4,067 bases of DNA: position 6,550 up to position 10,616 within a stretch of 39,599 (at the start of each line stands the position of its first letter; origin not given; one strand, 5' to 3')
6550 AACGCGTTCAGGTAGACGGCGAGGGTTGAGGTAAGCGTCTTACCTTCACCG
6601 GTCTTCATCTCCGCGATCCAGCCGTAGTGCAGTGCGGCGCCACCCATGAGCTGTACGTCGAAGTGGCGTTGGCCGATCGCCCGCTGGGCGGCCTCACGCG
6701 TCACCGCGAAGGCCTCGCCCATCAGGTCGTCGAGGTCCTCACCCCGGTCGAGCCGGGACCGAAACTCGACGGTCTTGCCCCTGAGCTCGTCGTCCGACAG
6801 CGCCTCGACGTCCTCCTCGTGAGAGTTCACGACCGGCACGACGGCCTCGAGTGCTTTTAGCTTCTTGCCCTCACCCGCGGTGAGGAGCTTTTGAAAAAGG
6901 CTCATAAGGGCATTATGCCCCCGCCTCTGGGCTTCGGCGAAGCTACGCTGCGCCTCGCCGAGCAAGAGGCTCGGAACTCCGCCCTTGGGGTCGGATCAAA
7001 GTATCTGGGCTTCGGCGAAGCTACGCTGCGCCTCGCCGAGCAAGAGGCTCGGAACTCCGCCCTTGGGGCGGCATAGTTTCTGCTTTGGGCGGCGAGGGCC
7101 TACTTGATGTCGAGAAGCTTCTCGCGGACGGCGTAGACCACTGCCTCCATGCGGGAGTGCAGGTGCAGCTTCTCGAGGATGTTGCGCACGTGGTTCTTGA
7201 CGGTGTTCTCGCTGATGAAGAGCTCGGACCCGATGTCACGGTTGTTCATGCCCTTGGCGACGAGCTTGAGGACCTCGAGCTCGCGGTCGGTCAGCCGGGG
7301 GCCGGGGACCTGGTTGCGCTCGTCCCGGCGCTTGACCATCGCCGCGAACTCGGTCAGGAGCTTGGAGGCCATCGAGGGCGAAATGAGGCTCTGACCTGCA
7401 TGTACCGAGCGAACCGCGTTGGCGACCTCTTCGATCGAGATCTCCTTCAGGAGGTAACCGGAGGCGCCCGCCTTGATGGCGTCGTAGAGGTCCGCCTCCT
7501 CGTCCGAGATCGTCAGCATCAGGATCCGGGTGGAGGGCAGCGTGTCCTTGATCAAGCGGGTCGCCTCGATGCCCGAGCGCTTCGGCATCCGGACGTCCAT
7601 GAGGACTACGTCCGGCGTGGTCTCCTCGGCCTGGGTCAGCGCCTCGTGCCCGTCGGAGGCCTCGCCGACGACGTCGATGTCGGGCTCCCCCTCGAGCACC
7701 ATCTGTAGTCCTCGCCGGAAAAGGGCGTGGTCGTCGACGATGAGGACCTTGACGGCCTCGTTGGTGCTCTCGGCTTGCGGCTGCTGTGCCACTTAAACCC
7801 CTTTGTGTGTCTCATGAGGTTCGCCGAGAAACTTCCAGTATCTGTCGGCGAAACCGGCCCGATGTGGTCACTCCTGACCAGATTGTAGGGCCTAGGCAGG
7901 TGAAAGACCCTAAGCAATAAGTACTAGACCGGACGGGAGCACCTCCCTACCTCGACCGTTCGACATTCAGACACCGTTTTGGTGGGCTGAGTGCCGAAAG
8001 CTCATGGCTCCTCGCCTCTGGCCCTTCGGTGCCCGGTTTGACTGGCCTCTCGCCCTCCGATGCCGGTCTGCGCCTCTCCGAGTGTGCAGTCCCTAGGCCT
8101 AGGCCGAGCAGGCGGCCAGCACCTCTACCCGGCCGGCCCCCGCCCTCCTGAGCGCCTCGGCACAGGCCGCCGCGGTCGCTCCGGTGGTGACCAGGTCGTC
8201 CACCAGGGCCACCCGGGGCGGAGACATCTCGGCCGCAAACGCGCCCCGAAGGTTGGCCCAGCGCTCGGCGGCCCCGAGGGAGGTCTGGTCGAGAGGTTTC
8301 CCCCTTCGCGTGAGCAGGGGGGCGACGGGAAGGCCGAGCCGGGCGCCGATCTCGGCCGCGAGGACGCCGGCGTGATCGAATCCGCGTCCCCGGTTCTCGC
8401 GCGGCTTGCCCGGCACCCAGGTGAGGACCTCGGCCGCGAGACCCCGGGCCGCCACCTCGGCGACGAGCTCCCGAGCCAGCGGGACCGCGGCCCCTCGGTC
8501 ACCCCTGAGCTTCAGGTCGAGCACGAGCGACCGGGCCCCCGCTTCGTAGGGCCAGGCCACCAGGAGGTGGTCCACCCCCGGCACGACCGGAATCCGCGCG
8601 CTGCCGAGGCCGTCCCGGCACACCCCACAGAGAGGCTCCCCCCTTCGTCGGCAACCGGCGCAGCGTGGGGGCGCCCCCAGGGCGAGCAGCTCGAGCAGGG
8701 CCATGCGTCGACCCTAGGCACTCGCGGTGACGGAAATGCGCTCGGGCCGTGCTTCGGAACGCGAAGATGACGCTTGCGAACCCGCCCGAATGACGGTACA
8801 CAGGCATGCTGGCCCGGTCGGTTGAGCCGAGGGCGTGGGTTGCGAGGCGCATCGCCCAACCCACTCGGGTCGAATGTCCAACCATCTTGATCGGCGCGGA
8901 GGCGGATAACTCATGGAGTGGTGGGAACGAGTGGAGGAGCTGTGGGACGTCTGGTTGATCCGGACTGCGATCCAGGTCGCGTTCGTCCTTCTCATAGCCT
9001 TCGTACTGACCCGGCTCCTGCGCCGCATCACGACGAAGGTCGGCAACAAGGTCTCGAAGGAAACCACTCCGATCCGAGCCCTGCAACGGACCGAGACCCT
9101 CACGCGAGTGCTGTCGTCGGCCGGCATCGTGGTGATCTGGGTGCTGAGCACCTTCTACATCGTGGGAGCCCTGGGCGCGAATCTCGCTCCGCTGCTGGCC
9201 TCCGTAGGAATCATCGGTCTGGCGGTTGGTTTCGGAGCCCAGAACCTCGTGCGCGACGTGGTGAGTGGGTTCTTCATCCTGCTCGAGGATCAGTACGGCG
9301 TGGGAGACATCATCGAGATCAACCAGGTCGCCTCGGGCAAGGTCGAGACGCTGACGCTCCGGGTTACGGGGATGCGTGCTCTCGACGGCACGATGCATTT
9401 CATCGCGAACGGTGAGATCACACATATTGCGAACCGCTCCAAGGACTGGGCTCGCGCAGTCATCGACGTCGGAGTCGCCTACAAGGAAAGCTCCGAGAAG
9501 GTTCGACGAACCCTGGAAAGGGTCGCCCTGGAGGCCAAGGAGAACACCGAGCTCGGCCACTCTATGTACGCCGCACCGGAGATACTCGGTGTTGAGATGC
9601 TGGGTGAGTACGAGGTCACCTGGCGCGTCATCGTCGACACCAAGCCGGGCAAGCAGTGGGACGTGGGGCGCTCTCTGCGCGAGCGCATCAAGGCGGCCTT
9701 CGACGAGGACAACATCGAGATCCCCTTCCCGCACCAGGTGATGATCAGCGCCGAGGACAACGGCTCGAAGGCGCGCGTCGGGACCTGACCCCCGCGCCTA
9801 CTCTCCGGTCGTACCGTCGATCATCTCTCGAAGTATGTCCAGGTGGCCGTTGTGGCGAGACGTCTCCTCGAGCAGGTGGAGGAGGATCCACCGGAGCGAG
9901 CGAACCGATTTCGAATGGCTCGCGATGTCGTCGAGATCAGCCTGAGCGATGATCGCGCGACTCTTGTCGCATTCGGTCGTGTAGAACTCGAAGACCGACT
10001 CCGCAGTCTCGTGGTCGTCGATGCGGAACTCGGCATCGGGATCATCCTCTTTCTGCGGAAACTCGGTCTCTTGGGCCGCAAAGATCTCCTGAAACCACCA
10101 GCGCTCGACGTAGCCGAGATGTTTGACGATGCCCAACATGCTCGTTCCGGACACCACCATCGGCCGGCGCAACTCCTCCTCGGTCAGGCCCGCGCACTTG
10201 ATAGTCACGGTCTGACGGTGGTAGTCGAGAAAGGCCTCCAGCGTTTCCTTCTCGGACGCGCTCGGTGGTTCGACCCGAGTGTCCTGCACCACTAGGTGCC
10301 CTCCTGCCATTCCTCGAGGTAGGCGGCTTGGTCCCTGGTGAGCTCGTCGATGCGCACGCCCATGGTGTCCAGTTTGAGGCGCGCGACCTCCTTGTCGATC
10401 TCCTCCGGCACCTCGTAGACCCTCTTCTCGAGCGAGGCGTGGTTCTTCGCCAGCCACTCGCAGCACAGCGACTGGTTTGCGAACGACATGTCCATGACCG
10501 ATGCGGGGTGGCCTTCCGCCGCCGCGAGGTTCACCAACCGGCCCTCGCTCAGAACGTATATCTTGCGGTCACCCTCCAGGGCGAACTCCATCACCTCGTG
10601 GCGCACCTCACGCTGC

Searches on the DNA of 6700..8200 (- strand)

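Call 10: search_rna_families(source=window, start=6700, end=8200, threshold=evalue, max_evalue=10, show_alignments=3)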
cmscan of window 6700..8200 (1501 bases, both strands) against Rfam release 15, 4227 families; matches with E-value up to 10: 4.
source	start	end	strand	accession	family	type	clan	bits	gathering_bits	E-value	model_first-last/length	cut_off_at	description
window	6917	6975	-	RF03438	mir-1956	Gene; miRNA;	-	21.2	95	0.62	1-65/65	no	mir-1956 microRNA precursor family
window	8078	8160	-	RF02018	mir-1207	Gene; miRNA;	-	16.8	90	7.5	1-87/87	no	mir-1207 microRNA precursor family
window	7256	7370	-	RF03249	mir-2114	Gene; miRNA;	-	15.8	94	8.5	1-84/84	no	mir-2114 microRNA precursor family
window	7351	7392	-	RF02216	ZNFX1-AS1_2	Gene; lncRNA;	-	14.3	45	1.4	52-93/93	no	ZNFX1 antisense RNA 1 conserved region 2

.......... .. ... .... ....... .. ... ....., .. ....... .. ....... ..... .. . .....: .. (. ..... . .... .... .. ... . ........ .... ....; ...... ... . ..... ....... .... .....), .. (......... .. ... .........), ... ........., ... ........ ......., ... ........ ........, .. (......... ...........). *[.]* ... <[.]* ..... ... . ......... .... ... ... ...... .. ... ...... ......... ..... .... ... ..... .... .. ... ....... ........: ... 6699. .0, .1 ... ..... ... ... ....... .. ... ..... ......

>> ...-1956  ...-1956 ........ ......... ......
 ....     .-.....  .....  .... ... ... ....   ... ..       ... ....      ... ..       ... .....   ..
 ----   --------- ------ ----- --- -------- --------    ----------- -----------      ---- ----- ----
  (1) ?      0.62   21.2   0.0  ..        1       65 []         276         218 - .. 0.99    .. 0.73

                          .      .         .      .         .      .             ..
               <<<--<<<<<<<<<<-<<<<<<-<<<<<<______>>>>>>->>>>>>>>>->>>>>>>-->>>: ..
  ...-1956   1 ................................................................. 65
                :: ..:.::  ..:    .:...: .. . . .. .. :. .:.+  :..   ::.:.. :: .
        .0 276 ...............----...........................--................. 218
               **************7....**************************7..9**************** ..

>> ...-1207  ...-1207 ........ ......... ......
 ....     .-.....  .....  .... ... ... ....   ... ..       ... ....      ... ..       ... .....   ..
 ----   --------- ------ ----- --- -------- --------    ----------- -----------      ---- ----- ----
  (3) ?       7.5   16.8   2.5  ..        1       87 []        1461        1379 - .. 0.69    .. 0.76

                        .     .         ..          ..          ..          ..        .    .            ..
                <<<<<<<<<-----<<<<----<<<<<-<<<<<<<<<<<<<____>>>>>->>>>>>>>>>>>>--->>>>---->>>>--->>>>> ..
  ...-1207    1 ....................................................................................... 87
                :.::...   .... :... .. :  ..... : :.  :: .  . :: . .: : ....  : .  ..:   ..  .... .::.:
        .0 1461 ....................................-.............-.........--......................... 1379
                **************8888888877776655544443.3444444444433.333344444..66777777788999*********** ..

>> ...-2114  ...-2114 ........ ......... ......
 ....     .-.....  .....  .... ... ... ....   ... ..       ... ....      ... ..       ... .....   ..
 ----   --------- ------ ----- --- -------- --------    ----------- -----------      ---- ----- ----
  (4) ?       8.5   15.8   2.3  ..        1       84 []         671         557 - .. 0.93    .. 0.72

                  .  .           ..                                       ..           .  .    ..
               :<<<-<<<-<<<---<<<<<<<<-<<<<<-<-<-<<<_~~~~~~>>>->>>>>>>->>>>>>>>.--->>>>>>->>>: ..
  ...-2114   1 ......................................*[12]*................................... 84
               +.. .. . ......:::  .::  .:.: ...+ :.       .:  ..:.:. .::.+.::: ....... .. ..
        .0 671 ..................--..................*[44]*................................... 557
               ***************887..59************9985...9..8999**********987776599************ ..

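Call 46: search_dna_similar(query=window:6923-7086:-, collection=plasmids, mode=distant, max_evalue=0.001, max_rows=10)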
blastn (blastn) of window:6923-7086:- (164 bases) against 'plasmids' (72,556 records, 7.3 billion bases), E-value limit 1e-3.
No match.

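Call 47: search_dna_similar(query=window:6923-7086:-, collection=phages, mode=distant, max_evalue=0.001, max_rows=10)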
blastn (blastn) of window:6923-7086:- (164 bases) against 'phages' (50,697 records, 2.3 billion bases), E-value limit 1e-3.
No match.

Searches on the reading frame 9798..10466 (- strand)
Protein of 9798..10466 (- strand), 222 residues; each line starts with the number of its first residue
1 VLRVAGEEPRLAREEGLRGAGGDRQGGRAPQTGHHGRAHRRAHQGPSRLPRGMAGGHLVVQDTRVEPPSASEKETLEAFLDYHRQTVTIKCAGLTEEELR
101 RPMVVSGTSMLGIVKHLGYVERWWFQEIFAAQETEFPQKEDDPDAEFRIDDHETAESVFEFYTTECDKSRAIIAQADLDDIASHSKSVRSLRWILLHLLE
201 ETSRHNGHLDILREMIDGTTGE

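Call 12: search_protein_families(library=pfam, proteins=[window:9798-10466:-])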
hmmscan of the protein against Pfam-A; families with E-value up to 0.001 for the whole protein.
window:9798-10466:- (222 aa): 3 families
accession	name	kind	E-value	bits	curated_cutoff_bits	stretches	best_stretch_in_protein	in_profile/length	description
PF04978.18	MST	-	3.6e-48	164.3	27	1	75-218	1-149/149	Mycothiol-S-transferase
PF12867.12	DinB_2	-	5.2e-09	37.1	24.8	1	81-208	3-127/128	DinB superfamily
PF05163.17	DinB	-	9.1e-05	22.9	23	1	82-209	14-138/165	DinB family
